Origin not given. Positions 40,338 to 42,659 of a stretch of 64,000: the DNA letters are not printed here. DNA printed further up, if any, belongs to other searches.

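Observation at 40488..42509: AT-rich gene encoding an unusual fusion: nucleoside 2-deoxyribosyltransferase-like (SLOG-fold) domain + trans-polyprenyl diphosphate synthase-like domain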

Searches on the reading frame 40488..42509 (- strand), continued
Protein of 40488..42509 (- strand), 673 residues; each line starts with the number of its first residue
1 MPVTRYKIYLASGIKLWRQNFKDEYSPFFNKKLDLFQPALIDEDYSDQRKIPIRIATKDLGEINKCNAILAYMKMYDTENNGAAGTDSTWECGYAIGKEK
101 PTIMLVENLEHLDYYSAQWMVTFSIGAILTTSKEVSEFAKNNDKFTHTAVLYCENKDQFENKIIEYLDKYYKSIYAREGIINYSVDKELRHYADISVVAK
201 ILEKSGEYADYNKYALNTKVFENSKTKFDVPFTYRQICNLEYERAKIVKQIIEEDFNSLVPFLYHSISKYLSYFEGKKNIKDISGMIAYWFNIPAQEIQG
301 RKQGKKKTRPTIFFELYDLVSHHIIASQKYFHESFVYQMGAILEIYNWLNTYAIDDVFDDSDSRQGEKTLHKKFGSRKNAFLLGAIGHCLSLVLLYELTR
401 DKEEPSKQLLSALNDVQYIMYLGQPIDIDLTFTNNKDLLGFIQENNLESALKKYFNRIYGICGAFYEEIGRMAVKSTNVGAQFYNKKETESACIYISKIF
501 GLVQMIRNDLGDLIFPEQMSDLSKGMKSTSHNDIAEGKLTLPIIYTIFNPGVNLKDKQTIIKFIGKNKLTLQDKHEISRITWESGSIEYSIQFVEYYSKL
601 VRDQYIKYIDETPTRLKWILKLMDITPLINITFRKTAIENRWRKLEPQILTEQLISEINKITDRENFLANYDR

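Call 69: find_encoding_contigs(protein=P0204, flank=7000, max_places=1)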
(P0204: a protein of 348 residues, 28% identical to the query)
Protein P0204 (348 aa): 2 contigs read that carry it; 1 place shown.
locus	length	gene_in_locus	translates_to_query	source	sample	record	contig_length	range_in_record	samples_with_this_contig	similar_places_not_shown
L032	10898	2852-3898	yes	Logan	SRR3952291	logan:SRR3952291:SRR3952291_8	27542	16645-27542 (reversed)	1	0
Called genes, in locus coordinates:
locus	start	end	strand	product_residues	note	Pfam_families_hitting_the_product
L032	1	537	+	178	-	?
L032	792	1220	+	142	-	PF01909:NTP_transf_2, PF18765:Polbeta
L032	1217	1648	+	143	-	-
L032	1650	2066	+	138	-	PF01870:Hjc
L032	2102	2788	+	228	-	PF04967:HTH_10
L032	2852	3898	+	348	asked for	PF00348:polyprenyl_synt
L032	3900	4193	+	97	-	-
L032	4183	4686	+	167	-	-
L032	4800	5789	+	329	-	PF13353:Fer4_12, PF04055:Radical_SAM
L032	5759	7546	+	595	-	PF00932:LTD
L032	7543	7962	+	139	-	PF27325:MJ0538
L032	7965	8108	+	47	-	-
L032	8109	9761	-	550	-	-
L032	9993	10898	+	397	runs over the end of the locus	PF12323:HTH_OrfB_IS605, PF01385:OrfB_IS605, PF07282:Cas12f1-like_TNB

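Call 70: find_encoding_contigs(protein=P0201, flank=7000, max_places=1)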
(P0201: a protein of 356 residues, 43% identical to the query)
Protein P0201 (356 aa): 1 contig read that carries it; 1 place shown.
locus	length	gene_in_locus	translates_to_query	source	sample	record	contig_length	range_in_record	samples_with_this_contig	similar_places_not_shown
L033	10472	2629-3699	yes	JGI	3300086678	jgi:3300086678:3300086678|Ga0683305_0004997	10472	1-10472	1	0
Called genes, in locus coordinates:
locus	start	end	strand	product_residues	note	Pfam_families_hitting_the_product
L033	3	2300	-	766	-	?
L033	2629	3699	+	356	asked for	PF00348:polyprenyl_synt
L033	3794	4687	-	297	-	PF12146:Hydrolase_4, PF00561:Abhydrolase_1, PF12697:Abhydrolase_6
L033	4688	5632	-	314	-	PF00126:HTH_1, PF03466:LysR_substrate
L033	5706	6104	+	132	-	-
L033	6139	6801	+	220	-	PF14300:DMP19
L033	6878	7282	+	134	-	PF07883:Cupin_2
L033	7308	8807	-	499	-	PF07224:Chlorophyllase (weak)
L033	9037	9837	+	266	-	PF01209:Ubie_methyltran, PF13489:Methyltransf_23 (faint), PF13847:Methyltransf_31, PF08241:Methyltransf_11, PF13649:Methyltransf_25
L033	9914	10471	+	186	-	?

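Call 79: search_protein_families(library=pfam, proteins=[L017:331-1878:+, L017:5113-7434:+, L017:12243-12497:+, L017:16797-18041:+, L017:19255-20379:-, L017:15057-15932:-, L004:5241-6554:-, L004:8201-9559:+, L004:9572-11695:+, L004:3325-4290:+], max_evalue=0.001)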
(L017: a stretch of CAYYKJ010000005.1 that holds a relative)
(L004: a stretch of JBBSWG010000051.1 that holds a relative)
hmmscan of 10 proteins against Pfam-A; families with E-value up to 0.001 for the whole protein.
L017:331-1878:+ (515 aa): 6 families
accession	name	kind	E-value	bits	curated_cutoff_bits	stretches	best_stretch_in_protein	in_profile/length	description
PF01406.26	tRNA-synt_1e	-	6.5e-114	380.8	27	1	22-322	3-299/301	tRNA synthetases class I (C) catalytic domain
PF09334.17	tRNA-synt_1g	-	6.4e-16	58.5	20.1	2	40-150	12-123/391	tRNA synthetases class I (M)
PF09190.17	DALR_2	-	5.5e-10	40.1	22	1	359-415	2-54/57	DALR domain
PF01921.24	tRNA-synt_1f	-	1.1e-07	31.6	27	0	22-78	19-72/360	tRNA synthetases class I (K)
PF00133.28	tRNA-synt_1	-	1.3e-05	24.6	22.7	1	232-314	331-413/414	tRNA synthetases class I (I, L, M and V)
PF23493.1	CysS_C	-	2.5e-05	24.7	23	1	477-513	15-51/51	Cysteinyl-tRNA ligase anticodon binding domain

L017:5113-7434:+ (773 aa): 39 families (the best 25 are shown)
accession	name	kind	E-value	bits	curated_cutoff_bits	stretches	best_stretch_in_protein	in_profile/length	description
PF00004.35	AAA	-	3.9e-96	318.9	21.2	2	259-388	1-130/131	ATPase family associated with various cellular activities (AAA)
PF17862.7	AAA_lid_3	-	3.8e-30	103.5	27.2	2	686-730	2-44/45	AAA+ lid domain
PF02359.24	CDC48_N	-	3.8e-23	81.9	35.1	1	14-97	2-84/85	Cell division protein 48 (CDC48), N-terminal domain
PF05496.18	RuvB_N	-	2.2e-16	60.5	27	2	258-334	35-103/159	Holliday junction DNA helicase RuvB P-loop domain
PF13191.12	AAA_16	-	1.2e-14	55.6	32.6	2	247-362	15-138/167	AAA ATPase domain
PF06068.19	TIP49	-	1.9e-13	50.8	23.8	2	531-585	51-106/347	TIP49 P-loop domain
PF13401.12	AAA_22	-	2.4e-10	41.2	27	0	533-563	8-41/130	AAA domain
PF07728.20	AAA_5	-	1.7e-09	38.2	22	0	533-650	2-135/139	AAA domain (dynein-related subfamily)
PF13671.12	AAA_33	-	1.9e-09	38.4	27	0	259-371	2-84/143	AAA domain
PF13173.12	AAA_14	-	1.7e-08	35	27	0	259-328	5-75/129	AAA domain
PF07724.20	AAA_2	-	2.6e-08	34.5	27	0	260-352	7-101/166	AAA domain (Cdc48 subfamily)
PF13521.12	AAA_28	-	3.3e-08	34.3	27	0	259-310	2-52/164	AAA domain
PF20720.3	nSTAND3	-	3.6e-08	33.7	27.2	0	259-402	20-152/155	Novel STAND NTPase 3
PF02933.23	CDC48_2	-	4.5e-08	33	22.4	1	120-211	8-63/64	Cell division protein 48 (CDC48), domain 2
PF09336.16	Vps4_C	-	1.5e-07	31.7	21.3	0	717-755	22-60/61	Vps4 C terminal oligomerisation domain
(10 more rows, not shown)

L017:12243-12497:+ (84 aa): 1 family
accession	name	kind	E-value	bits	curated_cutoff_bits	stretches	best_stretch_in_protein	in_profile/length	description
PF00736.24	EF1_GNE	-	2.9e-13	50.2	20.8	1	15-82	14-87/88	EF-1 guanine nucleotide exchange domain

L017:16797-18041:+ (414 aa): 5 families
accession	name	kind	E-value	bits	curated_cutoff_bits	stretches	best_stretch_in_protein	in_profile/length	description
PF21269.3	TreT_GT1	-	6.7e-49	165.7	27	1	48-188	1-143/144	Trehalose synthase, N-terminal domain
PF00534.26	Glycos_transf_1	-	6.2e-27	94.7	26.4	1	223-388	8-171/172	Glycosyl transferases group 1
PF13692.12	Glyco_trans_1_4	-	2.2e-15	57.6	27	1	231-375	2-142/142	Glycosyl transferases group 1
PF20706.3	GT4-conflict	-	2.3e-06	27.3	26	1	290-390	259-355/385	Family 4 Glycosyltransferase in conflict systems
PF13524.12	Glyco_trans_1_2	-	0.00061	20.2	25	1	309-395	55-134/144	Glycosyl transferase-like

L017:19255-20379:- (374 aa): 1 family
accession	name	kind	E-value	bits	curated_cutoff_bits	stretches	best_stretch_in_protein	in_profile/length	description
PF00579.31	tRNA-synt_1b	-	2.3e-40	139.2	21.1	1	65-353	5-291/292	tRNA synthetases class I (W and Y)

L017:15057-15932:- (291 aa): 1 family
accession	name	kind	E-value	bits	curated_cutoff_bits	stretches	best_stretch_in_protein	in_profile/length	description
PF06785.16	UPF0242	-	0.00057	20.4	33.5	1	177-259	82-166/194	Uncharacterised protein family (UPF0242) N-terminus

L004:5241-6554:- (437 aa): 4 families
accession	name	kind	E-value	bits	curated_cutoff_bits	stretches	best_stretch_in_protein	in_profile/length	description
PF05221.23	AdoHcyase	-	1.4e-66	225.1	25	2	8-139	2-138/299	S-adenosyl-L-homocysteine hydrolase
PF00670.27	AdoHcyase_NAD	-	3.3e-54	183.8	27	1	189-364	1-161/162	S-adenosyl-L-homocysteine hydrolase, NAD binding domain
PF02826.25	2-Hacid_dh_C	-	8.3e-10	38.8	25.1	1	208-299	33-128/178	D-isomer specific 2-hydroxyacid dehydrogenase, NAD binding domain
PF07991.19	KARI_N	-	4.4e-06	26.8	20.6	1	209-301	2-98/165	Acetohydroxy acid isomeroreductase, NADPH-binding domain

L004:8201-9559:+ (452 aa): 3 families
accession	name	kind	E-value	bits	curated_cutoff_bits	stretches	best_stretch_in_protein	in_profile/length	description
PF00710.25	Asparaginase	-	1e-48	165.9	22.5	1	97-292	2-190/193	Asparaginase, N-terminal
PF17763.6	Asparaginase_C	-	3.1e-26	92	34.6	1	311-425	1-106/114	Glutaminase/Asparaginase C-terminal domain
PF18195.6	GatD_N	-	6.3e-13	48.3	25.7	1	3-54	2-54/54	GatD N-terminal domain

L004:9572-11695:+ (707 aa): 0 families

L004:3325-4290:+ (321 aa): 11 families
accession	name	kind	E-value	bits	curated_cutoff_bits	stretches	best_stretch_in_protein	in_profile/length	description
PF13404.12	HTH_AsnC-type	-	2.7e-21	75.5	27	2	4-45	1-42/42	AsnC-type helix-turn-helix domain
PF13412.12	HTH_24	-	1.5e-19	69.7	21.9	2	4-51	1-48/48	Winged helix-turn-helix DNA-binding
PF12840.13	HTH_20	-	4.2e-09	36.7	27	1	15-52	13-50/51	Helix-turn-helix domain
PF01037.27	AsnC_trans_reg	-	1.3e-08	35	25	0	78-127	7-57/73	Lrp/AsnC ligand binding domain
PF01047.28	MarR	-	5.4e-07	29.8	24.6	1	10-53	7-50/59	MarR family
PF01022.26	HTH_5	-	5.8e-07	29.7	22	1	10-51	6-46/47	Bacterial regulatory protein, arsR family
PF08279.18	HTH_11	-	8.9e-06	25.9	25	0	9-49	3-44/55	HTH domain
PF12802.13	MarR_2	-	2.4e-05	24.8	27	0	11-51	10-51/61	MarR family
PF22451.2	NirdL-like_HTH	-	0.00012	22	27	0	25-50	21-46/47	Siroheme decarboxylase NirDL-like HTH domain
PF08222.17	HTH_CodY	-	0.00046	20.2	27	1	19-51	3-35/61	CodY helix-turn-helix domain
PF25212.1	HVO_A0114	-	0.00073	19.7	27.6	0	7-51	23-67/84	HVO_A0114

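Call 87: search_dna_similar(query=window:40488-42509:-, collection=plasmids, mode=protein, max_rows=8, max_evalue=0.00001)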
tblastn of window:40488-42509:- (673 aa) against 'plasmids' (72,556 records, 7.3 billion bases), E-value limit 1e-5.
No match.

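Call 88: search_dna_similar(query=window:40488-42509:-, collection=phages, mode=protein, max_rows=8, max_evalue=0.00001)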
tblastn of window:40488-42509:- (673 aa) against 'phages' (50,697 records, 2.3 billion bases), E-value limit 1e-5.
No match.
